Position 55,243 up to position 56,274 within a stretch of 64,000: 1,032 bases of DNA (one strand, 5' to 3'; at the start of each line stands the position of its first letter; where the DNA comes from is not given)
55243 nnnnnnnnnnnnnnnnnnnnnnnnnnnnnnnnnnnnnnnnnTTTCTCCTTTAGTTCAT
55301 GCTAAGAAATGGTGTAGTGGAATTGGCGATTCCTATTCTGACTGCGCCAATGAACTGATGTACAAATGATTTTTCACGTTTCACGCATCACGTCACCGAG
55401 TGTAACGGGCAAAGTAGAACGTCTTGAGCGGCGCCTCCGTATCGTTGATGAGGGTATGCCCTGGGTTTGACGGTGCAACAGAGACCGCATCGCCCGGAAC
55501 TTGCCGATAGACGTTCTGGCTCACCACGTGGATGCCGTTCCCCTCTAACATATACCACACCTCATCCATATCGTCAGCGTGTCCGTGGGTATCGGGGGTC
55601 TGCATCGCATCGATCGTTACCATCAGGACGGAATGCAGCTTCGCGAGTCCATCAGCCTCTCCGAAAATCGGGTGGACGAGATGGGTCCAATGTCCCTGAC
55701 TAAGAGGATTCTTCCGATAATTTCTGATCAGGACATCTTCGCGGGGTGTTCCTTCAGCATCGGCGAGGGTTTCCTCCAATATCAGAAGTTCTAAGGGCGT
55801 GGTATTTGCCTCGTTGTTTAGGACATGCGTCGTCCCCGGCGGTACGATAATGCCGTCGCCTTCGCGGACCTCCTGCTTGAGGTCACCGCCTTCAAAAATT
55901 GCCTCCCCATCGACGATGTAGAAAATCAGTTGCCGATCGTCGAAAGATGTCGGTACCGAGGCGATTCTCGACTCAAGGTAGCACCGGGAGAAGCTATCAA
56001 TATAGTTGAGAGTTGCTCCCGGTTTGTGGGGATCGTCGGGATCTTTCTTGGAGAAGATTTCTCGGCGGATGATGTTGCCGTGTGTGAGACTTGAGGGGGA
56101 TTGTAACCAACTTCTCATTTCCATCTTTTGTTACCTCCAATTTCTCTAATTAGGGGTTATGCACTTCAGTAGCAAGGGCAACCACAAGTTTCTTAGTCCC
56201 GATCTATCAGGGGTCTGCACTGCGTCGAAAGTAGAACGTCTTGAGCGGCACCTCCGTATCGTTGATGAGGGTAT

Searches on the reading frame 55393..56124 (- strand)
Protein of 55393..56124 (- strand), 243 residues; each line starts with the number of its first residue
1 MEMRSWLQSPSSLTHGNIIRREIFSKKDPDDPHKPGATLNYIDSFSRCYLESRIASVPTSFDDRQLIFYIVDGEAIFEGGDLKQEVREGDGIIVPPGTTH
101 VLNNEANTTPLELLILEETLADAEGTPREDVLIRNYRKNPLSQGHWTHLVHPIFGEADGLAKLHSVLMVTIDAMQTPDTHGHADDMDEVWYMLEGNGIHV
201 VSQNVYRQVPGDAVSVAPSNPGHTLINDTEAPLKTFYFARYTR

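Call 74: search_protein_families(library=pfam, proteins=[window:55393-56124:-], max_evalue=0.00001)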
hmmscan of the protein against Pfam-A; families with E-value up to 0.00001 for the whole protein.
window:55393-56124:- (243 aa): 3 families
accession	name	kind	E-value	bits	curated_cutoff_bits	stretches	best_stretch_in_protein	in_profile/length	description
PF07883.17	Cupin_2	-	3.9e-17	62.1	27.2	2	64-115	18-68/70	Cupin domain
PF02311.25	AraC_binding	-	1.7e-07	31.5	21.1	0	64-116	23-74/135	AraC-like ligand binding domain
PF00190.28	Cupin_1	-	1.9e-07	31.2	22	0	65-119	55-116/151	Cupin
